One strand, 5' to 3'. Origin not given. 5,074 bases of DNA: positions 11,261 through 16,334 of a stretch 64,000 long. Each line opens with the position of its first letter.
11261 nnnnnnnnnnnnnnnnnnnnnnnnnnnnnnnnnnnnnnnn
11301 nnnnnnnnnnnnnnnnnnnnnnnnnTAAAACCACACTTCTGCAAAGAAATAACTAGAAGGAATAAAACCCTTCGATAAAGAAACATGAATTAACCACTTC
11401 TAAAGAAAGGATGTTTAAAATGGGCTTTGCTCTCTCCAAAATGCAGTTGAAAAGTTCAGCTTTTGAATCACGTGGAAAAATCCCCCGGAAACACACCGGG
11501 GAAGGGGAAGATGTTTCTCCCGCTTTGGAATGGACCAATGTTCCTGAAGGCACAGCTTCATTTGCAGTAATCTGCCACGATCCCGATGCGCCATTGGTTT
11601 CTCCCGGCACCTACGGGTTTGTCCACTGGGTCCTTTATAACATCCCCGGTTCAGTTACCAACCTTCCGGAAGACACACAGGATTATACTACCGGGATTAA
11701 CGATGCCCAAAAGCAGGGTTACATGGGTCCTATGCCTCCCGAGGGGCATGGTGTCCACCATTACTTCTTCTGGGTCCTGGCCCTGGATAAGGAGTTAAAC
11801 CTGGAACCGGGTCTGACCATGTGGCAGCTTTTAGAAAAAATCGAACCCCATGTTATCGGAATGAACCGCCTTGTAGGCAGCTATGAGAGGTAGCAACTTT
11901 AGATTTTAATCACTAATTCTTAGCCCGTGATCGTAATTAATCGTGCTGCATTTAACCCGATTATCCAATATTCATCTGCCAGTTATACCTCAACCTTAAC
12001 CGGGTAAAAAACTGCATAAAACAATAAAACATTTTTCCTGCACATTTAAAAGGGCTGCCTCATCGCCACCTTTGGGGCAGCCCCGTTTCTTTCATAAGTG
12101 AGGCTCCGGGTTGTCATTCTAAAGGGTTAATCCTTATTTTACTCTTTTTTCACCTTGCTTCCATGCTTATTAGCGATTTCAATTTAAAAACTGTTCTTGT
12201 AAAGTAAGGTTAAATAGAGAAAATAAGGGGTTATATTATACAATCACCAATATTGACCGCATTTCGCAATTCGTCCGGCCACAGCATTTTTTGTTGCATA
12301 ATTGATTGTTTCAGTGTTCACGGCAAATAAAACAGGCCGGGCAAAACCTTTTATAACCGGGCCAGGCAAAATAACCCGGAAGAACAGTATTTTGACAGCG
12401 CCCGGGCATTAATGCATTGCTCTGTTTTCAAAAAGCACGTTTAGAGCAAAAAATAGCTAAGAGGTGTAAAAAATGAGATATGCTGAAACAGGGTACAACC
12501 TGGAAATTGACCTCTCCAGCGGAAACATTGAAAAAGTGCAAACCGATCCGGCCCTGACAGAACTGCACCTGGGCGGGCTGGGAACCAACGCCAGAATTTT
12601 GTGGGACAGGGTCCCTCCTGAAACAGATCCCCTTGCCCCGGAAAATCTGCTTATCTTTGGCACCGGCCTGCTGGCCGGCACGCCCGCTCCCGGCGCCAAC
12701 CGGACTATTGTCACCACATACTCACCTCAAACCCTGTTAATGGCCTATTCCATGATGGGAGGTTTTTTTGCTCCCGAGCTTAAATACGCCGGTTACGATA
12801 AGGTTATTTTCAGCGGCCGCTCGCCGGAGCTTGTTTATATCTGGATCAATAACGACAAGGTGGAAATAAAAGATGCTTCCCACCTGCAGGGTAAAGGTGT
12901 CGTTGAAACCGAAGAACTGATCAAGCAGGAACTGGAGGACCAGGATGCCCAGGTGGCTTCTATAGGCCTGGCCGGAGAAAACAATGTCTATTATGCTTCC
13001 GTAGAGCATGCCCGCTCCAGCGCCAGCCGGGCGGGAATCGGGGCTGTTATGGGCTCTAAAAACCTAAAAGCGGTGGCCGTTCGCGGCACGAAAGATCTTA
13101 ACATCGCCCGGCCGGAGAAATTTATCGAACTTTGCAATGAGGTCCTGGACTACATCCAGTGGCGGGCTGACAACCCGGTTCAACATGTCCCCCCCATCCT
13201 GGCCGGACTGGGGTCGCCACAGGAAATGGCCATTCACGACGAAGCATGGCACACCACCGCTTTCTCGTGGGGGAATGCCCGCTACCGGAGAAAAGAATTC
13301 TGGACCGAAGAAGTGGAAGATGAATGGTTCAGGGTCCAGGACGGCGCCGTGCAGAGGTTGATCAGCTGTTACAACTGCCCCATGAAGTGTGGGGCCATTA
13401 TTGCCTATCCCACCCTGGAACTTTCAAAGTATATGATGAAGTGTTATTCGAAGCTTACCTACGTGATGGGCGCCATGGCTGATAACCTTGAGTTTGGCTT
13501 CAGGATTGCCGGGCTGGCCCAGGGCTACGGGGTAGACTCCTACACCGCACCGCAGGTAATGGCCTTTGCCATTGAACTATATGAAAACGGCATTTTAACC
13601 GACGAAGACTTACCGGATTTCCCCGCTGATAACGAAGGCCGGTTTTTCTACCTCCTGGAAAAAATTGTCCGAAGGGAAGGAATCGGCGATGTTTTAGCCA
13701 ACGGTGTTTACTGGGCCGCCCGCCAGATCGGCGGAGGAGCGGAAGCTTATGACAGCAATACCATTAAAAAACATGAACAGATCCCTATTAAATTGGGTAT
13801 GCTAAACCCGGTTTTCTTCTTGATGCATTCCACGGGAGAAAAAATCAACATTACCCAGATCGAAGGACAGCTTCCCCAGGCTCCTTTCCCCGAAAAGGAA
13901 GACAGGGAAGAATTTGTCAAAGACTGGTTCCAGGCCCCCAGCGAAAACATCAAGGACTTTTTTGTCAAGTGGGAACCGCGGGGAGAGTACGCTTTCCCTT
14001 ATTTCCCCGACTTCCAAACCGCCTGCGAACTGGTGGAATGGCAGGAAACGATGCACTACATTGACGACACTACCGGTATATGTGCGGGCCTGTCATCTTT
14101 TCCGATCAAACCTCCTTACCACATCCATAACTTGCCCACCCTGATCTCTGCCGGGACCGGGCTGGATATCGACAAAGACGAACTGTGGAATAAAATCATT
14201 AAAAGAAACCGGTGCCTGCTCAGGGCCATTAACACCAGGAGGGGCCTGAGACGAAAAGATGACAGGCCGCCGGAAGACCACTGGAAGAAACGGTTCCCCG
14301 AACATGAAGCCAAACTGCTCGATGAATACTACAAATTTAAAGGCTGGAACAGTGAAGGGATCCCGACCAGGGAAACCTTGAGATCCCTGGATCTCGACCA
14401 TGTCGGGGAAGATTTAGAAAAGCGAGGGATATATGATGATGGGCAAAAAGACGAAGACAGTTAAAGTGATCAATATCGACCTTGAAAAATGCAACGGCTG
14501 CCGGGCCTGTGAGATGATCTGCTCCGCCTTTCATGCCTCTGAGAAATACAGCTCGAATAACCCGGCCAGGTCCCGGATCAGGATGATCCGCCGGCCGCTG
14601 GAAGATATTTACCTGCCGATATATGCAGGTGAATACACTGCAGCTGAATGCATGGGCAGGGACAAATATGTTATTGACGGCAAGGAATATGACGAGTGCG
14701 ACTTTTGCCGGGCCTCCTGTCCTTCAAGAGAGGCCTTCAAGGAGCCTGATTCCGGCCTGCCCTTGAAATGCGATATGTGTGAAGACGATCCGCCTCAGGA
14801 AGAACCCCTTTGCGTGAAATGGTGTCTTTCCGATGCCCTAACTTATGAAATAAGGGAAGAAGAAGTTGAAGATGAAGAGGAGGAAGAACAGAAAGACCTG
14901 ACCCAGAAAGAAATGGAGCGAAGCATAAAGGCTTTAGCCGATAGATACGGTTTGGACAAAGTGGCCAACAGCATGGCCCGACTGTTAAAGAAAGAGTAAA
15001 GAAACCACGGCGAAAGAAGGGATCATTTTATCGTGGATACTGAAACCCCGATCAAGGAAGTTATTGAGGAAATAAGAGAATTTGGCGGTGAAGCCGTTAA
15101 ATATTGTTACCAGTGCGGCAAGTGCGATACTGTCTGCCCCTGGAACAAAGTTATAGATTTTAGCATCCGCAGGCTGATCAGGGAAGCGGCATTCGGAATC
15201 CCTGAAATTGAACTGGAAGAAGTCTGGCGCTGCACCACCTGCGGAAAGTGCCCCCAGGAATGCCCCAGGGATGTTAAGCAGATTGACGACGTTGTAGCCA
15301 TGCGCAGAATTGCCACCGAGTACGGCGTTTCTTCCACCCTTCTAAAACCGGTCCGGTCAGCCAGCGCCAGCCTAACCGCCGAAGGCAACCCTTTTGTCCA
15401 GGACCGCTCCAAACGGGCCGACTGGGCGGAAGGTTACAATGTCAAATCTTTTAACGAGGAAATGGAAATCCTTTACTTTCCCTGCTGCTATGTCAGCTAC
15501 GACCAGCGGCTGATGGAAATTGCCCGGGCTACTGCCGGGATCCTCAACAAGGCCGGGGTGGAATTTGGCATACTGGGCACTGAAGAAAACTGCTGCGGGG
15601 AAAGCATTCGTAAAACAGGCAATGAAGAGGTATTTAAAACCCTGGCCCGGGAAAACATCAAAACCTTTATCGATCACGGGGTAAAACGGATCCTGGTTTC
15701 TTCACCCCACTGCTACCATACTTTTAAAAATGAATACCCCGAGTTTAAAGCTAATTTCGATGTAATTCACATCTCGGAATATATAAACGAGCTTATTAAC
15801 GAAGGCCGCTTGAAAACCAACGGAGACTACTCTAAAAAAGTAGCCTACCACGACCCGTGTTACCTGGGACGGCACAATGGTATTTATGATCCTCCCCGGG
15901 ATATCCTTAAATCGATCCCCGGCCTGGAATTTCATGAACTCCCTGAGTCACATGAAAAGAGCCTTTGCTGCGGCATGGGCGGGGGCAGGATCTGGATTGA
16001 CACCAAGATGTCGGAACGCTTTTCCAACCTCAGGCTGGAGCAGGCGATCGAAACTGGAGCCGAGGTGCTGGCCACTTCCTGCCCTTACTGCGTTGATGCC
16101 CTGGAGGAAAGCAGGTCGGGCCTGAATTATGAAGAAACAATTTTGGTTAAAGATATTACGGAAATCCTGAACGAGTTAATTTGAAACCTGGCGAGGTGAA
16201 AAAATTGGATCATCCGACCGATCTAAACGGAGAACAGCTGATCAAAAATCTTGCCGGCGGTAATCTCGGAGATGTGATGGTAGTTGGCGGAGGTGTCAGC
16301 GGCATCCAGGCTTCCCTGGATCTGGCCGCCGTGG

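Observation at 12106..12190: Undescribed conserved intergenic element (copy 1 of 3), always in sense orientation upstream of an aromatic-catabolic operon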

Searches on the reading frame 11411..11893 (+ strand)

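Call 9: search_protein_families(library=pfam, proteins=[window:11411-11893:+])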
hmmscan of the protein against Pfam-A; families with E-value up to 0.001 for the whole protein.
window:11411-11893:+ (160 aa): 1 family
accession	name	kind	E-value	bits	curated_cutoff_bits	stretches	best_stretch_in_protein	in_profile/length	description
PF01161.25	PBP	-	5e-44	150.4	24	1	23-158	1-135/135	Phosphatidylethanolamine-binding protein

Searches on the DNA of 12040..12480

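Call 49: search_rna_families(source=window, start=12040, end=12480, threshold=evalue, max_evalue=1)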
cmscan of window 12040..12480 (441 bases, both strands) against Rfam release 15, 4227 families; matches with E-value up to 1: 2.
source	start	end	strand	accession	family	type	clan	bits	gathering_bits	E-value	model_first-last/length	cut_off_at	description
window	12430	12480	+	RF02183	ST7-OT3_1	Gene; lncRNA;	-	20.3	50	0.59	1-54/79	3'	ST7 overlapping transcript 3 conserved region 1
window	12348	12413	-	RF00464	mir-92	Gene; miRNA;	CL00137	17.3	47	0.14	1-80/80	no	mir-92 microRNA precursor family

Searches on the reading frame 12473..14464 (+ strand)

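Call 9: search_protein_families(library=pfam, proteins=[window:12473-14464:+])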
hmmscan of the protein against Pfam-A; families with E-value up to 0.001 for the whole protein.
window:12473-14464:+ (663 aa): 2 families
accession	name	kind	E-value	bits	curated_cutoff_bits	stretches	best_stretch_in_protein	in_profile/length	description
PF02730.20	AFOR_N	-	1.9e-71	240.4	29.8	1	10-206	4-199/199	Aldehyde ferredoxin oxidoreductase, N-terminal domain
PF01314.23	AFOR_C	-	2.4e-57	195.3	27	1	238-641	18-385/385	Aldehyde ferredoxin oxidoreductase, domains 2 & 3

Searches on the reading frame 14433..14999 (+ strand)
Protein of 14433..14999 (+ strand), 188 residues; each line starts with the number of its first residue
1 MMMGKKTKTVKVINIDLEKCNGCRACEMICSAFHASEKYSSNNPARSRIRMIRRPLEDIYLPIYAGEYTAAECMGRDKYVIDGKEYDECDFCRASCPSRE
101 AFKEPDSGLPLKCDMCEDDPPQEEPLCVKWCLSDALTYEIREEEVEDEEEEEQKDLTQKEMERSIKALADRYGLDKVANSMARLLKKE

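Call 9: search_protein_families(library=pfam, proteins=[window:14433-14999:+])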
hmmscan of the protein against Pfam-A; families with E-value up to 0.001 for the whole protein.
window:14433-14999:+ (188 aa): 4 families
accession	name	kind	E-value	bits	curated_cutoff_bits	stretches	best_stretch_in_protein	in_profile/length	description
PF12837.12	Fer4_6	-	4.1e-05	23.8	25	1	12-31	1-20/24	4Fe-4S binding domain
PF13247.11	Fer4_11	-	0.00021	21.9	26.2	1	81-137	38-96/100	4Fe-4S dicluster domain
PF12797.12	Fer4_2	-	0.00042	20.5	24.5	1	15-32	5-22/22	4Fe-4S binding domain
PF12838.12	Fer4_7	-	0.00078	20.3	27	0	6-31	24-49/52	4Fe-4S dicluster domain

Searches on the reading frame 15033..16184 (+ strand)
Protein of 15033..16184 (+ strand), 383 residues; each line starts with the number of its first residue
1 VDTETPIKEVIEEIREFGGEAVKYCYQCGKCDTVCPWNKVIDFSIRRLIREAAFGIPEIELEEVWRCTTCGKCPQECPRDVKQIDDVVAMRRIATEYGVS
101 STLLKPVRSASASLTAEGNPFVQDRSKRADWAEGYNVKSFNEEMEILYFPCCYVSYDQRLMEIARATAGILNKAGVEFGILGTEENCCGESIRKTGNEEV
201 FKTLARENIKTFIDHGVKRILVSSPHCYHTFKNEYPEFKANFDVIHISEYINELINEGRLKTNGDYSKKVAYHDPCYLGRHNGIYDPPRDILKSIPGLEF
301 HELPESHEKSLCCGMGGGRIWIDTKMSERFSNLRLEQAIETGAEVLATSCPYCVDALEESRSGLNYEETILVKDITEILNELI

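Call 20: search_protein_families(library=pfam, proteins=[window:15033-16184:+])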
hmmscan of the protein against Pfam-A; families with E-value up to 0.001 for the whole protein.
window:15033-16184:+ (383 aa): 8 families
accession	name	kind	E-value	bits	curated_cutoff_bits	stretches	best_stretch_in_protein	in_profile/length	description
PF02754.22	CCG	-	2.9e-36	123.9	20.6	2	270-354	1-81/85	Cysteine-rich domain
PF13183.11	Fer4_8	-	9e-11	42.6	27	1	22-81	2-68/68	4Fe-4S dicluster domain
PF13187.11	Fer4_9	-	1.9e-08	34.6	27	1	24-80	1-50/52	4Fe-4S dicluster domain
PF13237.11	Fer4_10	-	6.7e-07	29.6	25.5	1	23-78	7-53/53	4Fe-4S dicluster domain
PF13534.11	Fer4_17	-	7.6e-07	30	22.2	1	25-81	2-60/61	4Fe-4S dicluster domain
PF12838.12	Fer4_7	-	7.6e-07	29.9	27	1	25-81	2-52/52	4Fe-4S dicluster domain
PF25160.1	LdpA_Fe-S-bd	-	1.1e-06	28.7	27.6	1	18-44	21-47/49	LdpA Fe-S cluster-binding domain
PF13484.11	Fer4_16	-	1.1e-05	26.5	30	0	19-38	47-66/66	4Fe-4S double cluster binding domain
